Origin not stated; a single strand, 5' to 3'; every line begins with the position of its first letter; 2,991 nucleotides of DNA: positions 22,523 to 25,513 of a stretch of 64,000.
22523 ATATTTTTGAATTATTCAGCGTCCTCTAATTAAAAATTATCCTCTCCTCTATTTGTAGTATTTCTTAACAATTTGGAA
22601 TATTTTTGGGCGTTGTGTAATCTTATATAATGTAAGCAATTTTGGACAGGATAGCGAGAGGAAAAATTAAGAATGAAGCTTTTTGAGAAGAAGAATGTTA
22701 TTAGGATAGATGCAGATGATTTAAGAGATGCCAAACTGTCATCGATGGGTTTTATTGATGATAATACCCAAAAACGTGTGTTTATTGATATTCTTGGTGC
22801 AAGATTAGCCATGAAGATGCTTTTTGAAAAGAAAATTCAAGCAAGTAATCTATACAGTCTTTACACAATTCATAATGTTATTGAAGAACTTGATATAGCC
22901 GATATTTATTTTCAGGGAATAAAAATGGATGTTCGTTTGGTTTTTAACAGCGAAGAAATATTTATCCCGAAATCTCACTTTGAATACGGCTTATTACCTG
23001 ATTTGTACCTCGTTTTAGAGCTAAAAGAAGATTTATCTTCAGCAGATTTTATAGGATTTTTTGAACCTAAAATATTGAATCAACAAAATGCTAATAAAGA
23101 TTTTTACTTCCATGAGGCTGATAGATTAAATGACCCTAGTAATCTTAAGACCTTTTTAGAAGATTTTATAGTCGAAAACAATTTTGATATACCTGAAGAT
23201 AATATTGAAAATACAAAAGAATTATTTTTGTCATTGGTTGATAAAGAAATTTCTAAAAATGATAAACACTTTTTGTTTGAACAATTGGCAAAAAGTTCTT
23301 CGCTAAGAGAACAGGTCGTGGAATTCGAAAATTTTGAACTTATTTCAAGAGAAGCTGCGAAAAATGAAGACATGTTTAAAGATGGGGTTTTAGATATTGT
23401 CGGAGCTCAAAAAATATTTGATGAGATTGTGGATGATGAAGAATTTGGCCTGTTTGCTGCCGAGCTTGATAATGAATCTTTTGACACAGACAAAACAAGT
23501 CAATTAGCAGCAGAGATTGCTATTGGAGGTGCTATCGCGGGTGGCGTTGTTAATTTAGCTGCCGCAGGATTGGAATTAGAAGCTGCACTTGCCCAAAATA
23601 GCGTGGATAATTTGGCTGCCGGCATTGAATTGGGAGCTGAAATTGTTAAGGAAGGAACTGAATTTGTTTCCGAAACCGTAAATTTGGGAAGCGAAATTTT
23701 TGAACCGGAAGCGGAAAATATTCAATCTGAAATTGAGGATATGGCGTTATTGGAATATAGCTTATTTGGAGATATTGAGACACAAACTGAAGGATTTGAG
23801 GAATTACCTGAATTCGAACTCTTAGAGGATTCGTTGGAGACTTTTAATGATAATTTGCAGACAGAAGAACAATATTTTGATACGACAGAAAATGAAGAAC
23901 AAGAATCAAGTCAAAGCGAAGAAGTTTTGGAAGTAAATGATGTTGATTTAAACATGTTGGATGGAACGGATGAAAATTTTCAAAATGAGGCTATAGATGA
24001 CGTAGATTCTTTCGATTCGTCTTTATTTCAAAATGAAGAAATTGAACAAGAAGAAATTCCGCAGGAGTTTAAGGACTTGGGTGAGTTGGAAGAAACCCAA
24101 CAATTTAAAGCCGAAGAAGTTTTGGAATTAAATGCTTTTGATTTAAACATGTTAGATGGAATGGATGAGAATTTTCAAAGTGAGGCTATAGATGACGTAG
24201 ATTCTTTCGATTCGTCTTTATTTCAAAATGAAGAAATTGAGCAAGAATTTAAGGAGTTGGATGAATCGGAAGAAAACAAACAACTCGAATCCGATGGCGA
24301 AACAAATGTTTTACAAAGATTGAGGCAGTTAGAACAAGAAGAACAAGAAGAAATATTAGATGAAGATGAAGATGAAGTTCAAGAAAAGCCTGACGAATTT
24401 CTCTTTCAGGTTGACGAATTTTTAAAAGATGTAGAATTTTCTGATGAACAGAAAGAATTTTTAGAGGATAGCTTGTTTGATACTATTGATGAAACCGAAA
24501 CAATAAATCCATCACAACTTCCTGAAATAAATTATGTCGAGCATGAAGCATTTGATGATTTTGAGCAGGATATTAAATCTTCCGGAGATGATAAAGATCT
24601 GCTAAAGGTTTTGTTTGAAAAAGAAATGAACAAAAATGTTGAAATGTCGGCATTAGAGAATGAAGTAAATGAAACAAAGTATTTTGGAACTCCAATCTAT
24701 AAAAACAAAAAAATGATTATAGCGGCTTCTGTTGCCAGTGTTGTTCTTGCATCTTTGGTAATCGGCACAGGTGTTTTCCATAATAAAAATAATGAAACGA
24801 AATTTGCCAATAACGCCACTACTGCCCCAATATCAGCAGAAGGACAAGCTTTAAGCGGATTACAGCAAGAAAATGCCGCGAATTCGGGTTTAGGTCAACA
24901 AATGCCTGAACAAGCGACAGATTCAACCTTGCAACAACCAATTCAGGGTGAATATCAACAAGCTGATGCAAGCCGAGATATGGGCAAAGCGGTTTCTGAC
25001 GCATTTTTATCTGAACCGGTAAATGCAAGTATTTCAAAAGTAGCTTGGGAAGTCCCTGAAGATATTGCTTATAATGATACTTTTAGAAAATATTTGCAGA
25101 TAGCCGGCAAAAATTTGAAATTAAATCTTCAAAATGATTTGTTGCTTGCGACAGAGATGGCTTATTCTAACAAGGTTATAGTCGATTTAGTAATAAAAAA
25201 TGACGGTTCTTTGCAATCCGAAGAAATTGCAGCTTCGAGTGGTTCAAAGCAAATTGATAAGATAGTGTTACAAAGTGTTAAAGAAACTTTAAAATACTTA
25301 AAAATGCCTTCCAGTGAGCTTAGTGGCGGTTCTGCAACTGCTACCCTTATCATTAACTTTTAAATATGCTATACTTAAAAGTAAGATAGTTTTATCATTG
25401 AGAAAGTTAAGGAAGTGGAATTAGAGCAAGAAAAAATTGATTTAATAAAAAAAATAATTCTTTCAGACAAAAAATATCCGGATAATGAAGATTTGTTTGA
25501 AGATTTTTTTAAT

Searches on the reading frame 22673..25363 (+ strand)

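Call 53: search_protein_families(library=pfam, proteins=[window:22673-25363:+], max_evalue=0.001)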
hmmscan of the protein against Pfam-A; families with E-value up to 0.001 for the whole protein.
window:22673-25363:+ (896 aa): 2 families
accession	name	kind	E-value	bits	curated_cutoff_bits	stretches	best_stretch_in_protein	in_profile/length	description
PF13103.11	TonB_2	-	9.3e-05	22.9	22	1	828-882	21-72/85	TonB C terminal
PF03544.19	TonB_C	-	0.00022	22.1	24.6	1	826-879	9-61/79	Gram-negative bacterial TonB protein C-terminal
